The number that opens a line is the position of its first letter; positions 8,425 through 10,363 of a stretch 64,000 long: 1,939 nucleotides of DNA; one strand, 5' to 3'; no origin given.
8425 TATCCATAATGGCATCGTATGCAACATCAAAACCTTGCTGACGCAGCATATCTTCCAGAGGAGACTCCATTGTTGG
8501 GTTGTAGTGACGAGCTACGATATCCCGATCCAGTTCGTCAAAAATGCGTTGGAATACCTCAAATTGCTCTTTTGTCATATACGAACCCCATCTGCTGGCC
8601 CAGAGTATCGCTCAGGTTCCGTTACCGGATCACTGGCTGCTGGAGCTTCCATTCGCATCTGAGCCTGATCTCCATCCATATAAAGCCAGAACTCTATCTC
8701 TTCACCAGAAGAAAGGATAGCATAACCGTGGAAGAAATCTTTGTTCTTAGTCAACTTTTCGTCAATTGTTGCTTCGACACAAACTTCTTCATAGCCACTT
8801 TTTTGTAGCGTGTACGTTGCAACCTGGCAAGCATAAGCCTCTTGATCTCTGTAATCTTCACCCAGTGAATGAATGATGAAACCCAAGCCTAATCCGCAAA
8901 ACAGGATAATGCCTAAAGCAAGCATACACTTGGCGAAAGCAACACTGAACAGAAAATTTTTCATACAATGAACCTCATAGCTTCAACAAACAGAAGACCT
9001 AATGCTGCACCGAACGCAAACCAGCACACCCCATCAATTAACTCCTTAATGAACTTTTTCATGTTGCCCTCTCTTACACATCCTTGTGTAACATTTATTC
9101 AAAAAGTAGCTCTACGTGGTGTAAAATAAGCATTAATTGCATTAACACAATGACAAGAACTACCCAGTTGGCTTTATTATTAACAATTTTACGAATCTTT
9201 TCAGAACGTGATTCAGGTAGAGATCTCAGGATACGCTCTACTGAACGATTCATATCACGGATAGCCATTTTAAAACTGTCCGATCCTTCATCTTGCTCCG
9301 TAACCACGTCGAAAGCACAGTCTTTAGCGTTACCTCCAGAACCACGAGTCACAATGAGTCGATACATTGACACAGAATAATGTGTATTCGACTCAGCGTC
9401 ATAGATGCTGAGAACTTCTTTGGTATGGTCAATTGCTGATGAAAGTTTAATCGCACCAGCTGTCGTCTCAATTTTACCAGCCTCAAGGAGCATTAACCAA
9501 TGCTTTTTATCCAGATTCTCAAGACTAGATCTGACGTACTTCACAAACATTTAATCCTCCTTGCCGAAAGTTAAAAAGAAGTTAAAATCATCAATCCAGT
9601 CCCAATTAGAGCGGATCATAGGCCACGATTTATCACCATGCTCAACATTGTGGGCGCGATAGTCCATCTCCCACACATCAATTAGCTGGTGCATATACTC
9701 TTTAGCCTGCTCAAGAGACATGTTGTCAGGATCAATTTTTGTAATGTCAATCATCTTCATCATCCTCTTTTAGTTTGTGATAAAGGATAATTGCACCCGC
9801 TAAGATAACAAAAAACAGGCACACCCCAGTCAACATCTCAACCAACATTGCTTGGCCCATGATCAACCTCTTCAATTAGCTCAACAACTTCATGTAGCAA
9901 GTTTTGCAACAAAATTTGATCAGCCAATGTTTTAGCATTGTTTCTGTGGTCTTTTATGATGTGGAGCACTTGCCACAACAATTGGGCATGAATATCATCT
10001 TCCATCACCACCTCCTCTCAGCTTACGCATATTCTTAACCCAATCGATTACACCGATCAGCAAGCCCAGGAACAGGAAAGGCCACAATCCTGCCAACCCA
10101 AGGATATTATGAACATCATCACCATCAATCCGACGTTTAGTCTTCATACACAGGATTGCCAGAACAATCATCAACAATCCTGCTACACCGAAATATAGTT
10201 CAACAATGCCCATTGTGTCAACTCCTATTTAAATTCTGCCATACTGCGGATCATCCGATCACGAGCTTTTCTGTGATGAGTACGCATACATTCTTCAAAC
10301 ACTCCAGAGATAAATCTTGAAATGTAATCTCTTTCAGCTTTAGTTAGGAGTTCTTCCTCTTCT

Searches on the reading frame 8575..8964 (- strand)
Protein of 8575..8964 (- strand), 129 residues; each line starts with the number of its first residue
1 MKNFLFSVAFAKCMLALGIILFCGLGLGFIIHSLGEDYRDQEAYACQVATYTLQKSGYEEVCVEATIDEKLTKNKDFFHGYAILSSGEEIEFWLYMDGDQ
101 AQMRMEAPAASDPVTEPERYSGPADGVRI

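Call 36: search_protein_families(library=phrogs, proteins=[window:8575-8964:-], max_evalue=0.01)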
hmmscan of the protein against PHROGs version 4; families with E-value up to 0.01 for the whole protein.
window:8575-8964:- (129 aa): 2 families
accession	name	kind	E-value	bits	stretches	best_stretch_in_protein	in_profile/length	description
phrog_11867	-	unknown function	4.4e-14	53.5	1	38-99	31-92/115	-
phrog_12486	-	unknown function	0.0013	19.5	1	19-101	95-177/189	-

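Call 37: search_protein_families(library=pfam, proteins=[window:8575-8964:-], max_evalue=1)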
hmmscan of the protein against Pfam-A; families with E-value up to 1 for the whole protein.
window:8575-8964:- (129 aa): 2 families
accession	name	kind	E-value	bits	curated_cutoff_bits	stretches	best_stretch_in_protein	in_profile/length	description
PF25628.1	Shotoku_capsid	-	0.08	12.6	27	1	17-91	51-128/330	Shotokuvirus capsid protein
PF19470.4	DUF6007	-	0.19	12.1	26.7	1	9-36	33-60/65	Family of unknown function (DUF6007)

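Call 57: search_protein_families(library=ncbifam, proteins=[window:8575-8964:-], max_evalue=1)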
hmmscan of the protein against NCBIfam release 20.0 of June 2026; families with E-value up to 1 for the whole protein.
window:8575-8964:- (129 aa): 0 families

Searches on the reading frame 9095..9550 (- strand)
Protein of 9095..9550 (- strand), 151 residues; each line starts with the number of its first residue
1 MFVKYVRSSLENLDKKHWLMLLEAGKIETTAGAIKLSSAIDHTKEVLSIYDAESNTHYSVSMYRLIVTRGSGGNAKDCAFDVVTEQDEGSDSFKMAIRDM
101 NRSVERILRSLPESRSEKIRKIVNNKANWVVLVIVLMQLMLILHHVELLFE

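Call 36: search_protein_families(library=phrogs, proteins=[window:9095-9550:-], max_evalue=0.01)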
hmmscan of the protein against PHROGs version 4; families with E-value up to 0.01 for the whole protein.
window:9095-9550:- (151 aa): 1 family
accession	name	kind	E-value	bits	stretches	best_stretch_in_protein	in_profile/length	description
phrog_7821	-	head and packaging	6.2e-29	101.9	1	1-150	1-162/162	virion structural protein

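Call 37: search_protein_families(library=pfam, proteins=[window:9095-9550:-], max_evalue=1)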
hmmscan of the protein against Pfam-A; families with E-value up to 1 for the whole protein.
window:9095-9550:- (151 aa): 2 families
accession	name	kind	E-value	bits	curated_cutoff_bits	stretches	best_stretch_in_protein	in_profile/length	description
PF13012.11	MitMem_reg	-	0.019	15.3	26.6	1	101-140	63-102/113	Maintenance of mitochondrial structure and function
PF21865.2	TLN1-like_RS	-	0.022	15.3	27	1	32-107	88-160/165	Talin 1-like, rod segment domain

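Call 84: search_dna_similar(query=window:9095-9550:-, collection=phages, mode=protein, max_rows=40, rows=spread, max_evalue=0.001)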
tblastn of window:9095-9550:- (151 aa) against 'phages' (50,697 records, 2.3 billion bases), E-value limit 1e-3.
Records with a match: 171; places in all: 171; records where one place covers at least 80% of the query: 116.
Best place of each record, by identity: <60% 171.
By first word of the organism name: Escherichia 99; Klebsiella 26; Campylobacter 18; Salmonella 11; Cronobacter 7; Phage 2; Enterobacter 2; Raoultella 2; Proteus 2; Shigella 1; and 1 more.
By host as written in the record: Escherichia coli 35; - 17; Campylobacter jejuni 16; Escherichia coli K-12 MG1655 12; Klebsiella pneumoniae 11; Escherichia coli K-12 10; Cronobacter sakazakii 7; Klebsiella pneumoniae K23 7; and 37 more.
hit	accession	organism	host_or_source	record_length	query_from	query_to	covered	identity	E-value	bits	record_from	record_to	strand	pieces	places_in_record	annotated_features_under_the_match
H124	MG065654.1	Campylobacter phage C15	Campylobacter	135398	1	151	100%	41.1%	3e-22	97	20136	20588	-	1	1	record has no annotation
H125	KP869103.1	Escherichia coli O157 typing phage 5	Escherichia coli O157:H7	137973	1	151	100%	41.1%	3e-22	97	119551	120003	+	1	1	hypothetical protein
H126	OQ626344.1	Escherichia phage S127 BCL3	Escherichia coli O157:H7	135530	1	151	100%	41.1%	6e-22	96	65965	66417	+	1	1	putative structural protein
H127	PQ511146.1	Escherichia phage NHEP1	Escherichia coli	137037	1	151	100%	41.1%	6e-22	96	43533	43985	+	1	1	virion structural protein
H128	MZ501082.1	Escherichia phage JeffSchatz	Escherichia coli K-12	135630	1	151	100%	39.1%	1e-10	87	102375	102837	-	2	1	hypothetical protein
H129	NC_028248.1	Escherichia phage slur16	Escherichia coli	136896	1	151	100%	39.0%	3e-17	83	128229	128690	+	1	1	virion structural protein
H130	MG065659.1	Campylobacter phage C5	Campylobacter jejuni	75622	1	151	100%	39.0%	4e-17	82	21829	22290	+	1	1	record has no annotation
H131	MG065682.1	Campylobacter phage A112b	Campylobacter jejuni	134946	1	151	100%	39.0%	4e-17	82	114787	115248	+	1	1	record has no annotation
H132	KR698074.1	Escherichia phage APECc02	Escherichia coli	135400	1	151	100%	39.0%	4e-17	82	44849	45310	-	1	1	hypothetical protein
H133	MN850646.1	Escherichia phage nom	Escherichia coli K-12 MG1655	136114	1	151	100%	39.0%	4e-17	82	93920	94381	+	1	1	putative structural protein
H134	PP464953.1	Escherichia phage ECP2309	Escherichia coli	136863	1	151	100%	39.0%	4e-17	82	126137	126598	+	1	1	virion structural protein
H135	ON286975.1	Escherichia phage I29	Escherichia coli LF82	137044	1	151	100%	39.0%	4e-17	82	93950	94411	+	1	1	putative membrane protein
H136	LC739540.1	Escherichia phage phiWec191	Escherichia coli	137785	1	151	100%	39.0%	4e-17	82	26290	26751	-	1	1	hypothetical protein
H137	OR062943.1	Escherichia phage 241Ecol014PP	Escherichia coli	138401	1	151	100%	39.0%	4e-17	82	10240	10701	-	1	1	hypothetical protein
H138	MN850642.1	Escherichia phage navn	Escherichia coli K-12 MG1655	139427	1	151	100%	39.0%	4e-17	82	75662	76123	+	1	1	putative structural protein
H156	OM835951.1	Klebsiella phage KP12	Klebsiella pneumoniae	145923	1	108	72%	32.8%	2e-7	54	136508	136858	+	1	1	hypothetical protein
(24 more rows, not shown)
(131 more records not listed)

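Call 86: get_annotated_region(hit=H156, flank=3500)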
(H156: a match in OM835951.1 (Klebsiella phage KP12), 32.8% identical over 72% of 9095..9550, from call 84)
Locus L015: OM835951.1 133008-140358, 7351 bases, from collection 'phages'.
description: Klebsiella phage KP12 clone KP12_1, partial sequence.
organism: Klebsiella phage KP12 (NCBI taxid 2923374)
taxonomy: Viruses; Duplodnaviria; Heunggongvirae; Uroviricota; Caudoviricetes; Vequintavirinae
host: Klebsiella pneumoniae; source: sewage; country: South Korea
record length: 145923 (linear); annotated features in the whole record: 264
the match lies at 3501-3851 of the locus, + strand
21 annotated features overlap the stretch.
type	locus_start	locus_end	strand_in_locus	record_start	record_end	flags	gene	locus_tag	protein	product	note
CDS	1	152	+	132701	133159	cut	-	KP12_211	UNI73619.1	hypothetical protein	KP12.peg.211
CDS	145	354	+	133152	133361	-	-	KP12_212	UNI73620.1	hypothetical protein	KP12.peg.212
CDS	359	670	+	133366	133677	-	-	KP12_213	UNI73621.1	hypothetical protein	KP12.peg.213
CDS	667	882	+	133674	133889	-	-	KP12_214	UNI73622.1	hypothetical protein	KP12.peg.214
CDS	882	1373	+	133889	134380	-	-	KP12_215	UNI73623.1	hypothetical protein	KP12.peg.215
CDS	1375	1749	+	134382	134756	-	-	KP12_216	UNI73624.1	hypothetical protein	KP12.peg.216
CDS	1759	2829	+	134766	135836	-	-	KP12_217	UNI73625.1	hypothetical protein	KP12.peg.217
CDS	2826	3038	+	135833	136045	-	-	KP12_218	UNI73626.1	hypothetical protein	KP12.peg.218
CDS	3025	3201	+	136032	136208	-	-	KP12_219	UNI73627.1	hypothetical protein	KP12.peg.219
CDS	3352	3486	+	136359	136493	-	-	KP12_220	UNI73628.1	hypothetical protein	KP12.peg.220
CDS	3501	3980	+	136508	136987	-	-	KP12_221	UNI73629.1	hypothetical protein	KP12.peg.221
CDS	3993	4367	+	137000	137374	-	-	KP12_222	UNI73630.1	hypothetical protein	KP12.peg.222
CDS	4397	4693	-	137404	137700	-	-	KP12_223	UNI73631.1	hypothetical protein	KP12.peg.223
CDS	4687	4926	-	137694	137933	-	-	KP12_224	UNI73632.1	hypothetical protein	KP12.peg.224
CDS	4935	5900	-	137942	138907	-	-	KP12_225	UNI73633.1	hypothetical protein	KP12.peg.225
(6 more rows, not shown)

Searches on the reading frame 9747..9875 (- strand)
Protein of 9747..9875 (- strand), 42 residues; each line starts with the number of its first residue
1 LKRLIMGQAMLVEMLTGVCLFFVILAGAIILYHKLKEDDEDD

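Call 36: search_protein_families(library=phrogs, proteins=[window:9747-9875:-], max_evalue=0.01)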
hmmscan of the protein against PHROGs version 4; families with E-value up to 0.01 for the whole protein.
window:9747-9875:- (42 aa): 1 family
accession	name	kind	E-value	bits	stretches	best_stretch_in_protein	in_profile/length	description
phrog_15251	-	unknown function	8.5e-09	36.1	1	6-39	1-34/39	-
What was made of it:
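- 9747..9875 (-): 42-aa single-TMD protein (rV5 ORF131-like), part of the same cluster of small membrane proteins. phrog_15251, E 8.5e-9 (call 36).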

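Call 37: search_protein_families(library=pfam, proteins=[window:9747-9875:-], max_evalue=1)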
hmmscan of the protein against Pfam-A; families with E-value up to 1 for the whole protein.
window:9747-9875:- (42 aa): 1 family
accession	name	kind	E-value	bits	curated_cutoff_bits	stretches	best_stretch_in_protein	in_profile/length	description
PF03169.20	OPT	-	0.099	11.7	25.8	1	4-34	228-257/623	OPT oligopeptide transporter protein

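Call 57: search_protein_families(library=ncbifam, proteins=[window:9747-9875:-], max_evalue=1)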
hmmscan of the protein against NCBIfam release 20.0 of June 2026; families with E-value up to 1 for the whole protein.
window:9747-9875:- (42 aa): 0 families

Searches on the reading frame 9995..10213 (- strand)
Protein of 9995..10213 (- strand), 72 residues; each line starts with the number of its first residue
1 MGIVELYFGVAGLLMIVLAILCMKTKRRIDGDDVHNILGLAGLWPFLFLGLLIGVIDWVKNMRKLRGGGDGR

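Call 7: search_protein_families(library=pfam, proteins=[window:9995-10213:-], max_evalue=0.01)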
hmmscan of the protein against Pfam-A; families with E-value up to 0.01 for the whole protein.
window:9995-10213:- (72 aa): 0 families

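Call 8: search_protein_families(library=phrogs, proteins=[window:9995-10213:-], max_evalue=0.01)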
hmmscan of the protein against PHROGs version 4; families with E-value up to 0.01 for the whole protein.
window:9995-10213:- (72 aa): 1 family
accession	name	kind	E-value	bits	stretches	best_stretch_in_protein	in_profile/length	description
phrog_10061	-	unknown function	0.00012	23.2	1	10-65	13-68/75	-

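Call 23: search_dna_similar(query=window:9995-10213:-, collection=phages, mode=protein, max_rows=40, rows=spread, max_evalue=0.001)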
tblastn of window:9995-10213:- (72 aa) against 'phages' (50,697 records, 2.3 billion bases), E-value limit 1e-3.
Records with a match: 33; places in all: 33; records where one place covers at least 80% of the query: 33.
Best place of each record, by identity: <60% 33.
By first word of the organism name: Escherichia 30; Phage 2; Shigella 1.
By host as written in the record: Escherichia coli 9; Escherichia coli K-12 5; Escherichia coli K-12 MG1655 3; - 3; Escherichia coli O157:H7 2; Escherichia coli O157:H7 E318 2; Escherichia coli NCCP 13930 2; Escherichia coli min27 1; and 6 more.
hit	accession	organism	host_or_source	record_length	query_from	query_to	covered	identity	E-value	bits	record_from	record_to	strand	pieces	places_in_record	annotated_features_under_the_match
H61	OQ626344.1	Escherichia phage S127 BCL3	Escherichia coli O157:H7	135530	7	64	81%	34.5%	4e-4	42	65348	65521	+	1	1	hypothetical protein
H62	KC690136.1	Escherichia phage JES2013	Escherichia coli O157:H7 E318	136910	7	66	83%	33.3%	3e-4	42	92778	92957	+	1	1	hypothetical protein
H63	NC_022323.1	Escherichia phage JES2013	Escherichia coli O157:H7 E318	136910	7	66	83%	33.3%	3e-4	42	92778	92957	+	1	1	hypothetical protein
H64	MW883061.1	Escherichia phage vB_EcoM_SYGMH1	Escherichia coli min27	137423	7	66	83%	33.3%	3e-4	42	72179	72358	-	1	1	hypothetical protein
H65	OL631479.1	Escherichia phage ECML-10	Escherichia coli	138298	7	66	83%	33.3%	3e-4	42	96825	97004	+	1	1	none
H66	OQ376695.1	Escherichia phage YP-6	Escherichia coli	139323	7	66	83%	33.3%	3e-4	42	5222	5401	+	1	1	hypothetical protein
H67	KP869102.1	Escherichia coli O157 typing phage 4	Escherichia coli O157:H7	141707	7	66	83%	33.3%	3e-4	42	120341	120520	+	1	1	hypothetical protein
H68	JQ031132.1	Escherichia phage FV3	Escherichia coli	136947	7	66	83%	33.3%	4e-4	42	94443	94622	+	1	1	hypothetical protein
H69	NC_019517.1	Escherichia phage FV3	Escherichia coli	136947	7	66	83%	33.3%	4e-4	42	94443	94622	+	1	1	hypothetical protein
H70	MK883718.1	Escherichia phage vB_EcoM-ECP32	Escherichia coli NCCP 13930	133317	7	64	81%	32.8%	7e-4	41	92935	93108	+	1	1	hypothetical protein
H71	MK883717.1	Escherichia phage vB_EcoM-ECP26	Escherichia coli NCCP 13930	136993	7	64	81%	32.8%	7e-4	41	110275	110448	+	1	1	hypothetical protein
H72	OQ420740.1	Escherichia phage B9-1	Escherichia coli MTCC 901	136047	7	64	81%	32.8%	8e-4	41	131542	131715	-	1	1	hypothetical protein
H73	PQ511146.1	Escherichia phage NHEP1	Escherichia coli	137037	7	64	81%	32.8%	8e-4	41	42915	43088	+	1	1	hypothetical protein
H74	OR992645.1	Escherichia phage EI-SP-GF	Escherichia coli (EIEC)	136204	7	64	81%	32.8%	8e-4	41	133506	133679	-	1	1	record has no annotation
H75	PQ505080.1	Escherichia phage HMD-6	Escherichia coli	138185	7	66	83%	31.7%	5e-4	42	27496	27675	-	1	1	hypothetical protein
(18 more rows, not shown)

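Call 37: search_protein_families(library=pfam, proteins=[window:9995-10213:-], max_evalue=1)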
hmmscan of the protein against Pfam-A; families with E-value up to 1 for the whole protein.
window:9995-10213:- (72 aa): 3 families
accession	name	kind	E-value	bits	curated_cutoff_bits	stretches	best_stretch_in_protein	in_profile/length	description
PF00909.26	Ammonium_transp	-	0.013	14.7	23.2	1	9-53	281-326/399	Ammonium Transporter Family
PF06177.16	QueT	-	0.036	14.8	33.7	1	1-56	61-105/141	QueT transporter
PF00746.26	Gram_pos_anchor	-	0.058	13.8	20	1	6-29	18-41/43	LPXTG cell wall anchor motif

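Call 45: find_homologous_proteins(query=window:9995-10213:-, max_evalue=0.01)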
Query window:9995-10213:- (72 aa): 13 proteins with E <= 0.01 among 15 candidates.
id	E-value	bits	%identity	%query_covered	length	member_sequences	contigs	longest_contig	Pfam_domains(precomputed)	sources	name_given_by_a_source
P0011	2.2e-37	144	94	100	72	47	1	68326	-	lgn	-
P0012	2.7e-36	141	94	100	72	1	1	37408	-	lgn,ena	-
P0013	4.2e-36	140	94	100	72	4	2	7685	-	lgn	-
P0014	9.0e-35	136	89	100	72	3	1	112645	-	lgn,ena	-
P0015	9.9e-35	136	88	100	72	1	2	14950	-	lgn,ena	-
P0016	1.2e-34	135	89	100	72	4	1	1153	-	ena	-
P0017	1.2e-34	135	88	100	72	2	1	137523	-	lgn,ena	-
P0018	1.5e-33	132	86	100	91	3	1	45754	-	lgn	-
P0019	2.2e-32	128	85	100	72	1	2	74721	-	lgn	-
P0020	2.5e-32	128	82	100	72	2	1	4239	-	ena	-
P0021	1.1e-31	126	82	100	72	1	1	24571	-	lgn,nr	nr:MAG TPA: hypothetical protein [Caudoviricetes sp.]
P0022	1.3e-31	126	83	100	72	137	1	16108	-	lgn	-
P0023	6.2e-28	114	81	94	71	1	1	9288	-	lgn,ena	-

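Call 57: search_protein_families(library=ncbifam, proteins=[window:9995-10213:-], max_evalue=1)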
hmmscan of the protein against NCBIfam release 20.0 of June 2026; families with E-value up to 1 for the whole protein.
window:9995-10213:- (72 aa): 2 families
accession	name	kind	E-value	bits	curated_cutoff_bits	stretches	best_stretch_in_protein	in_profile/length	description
TIGR01167.1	LPXTG_anchor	domain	0.064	13.9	15.9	0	31-55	6-26/34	LPXTG cell wall anchor domain-containing protein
NF033891.1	surf_exc_IncI1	exception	0.17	11.3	100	1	6-66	17-79/210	plasmid IncI1-type surface exclusion protein ExcA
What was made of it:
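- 9995..10213 (-): 72-aa protein with 2 TMDs and a basic C-terminal tail. It is the syntenic orthologue of rV5 ORF129 ('gp129', the holin proposed in 2013). It is the best in-window holin candidate by shape, but weakened by the Bas59 deletion. No holin family hit (calls 7, 8, 37, 57).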
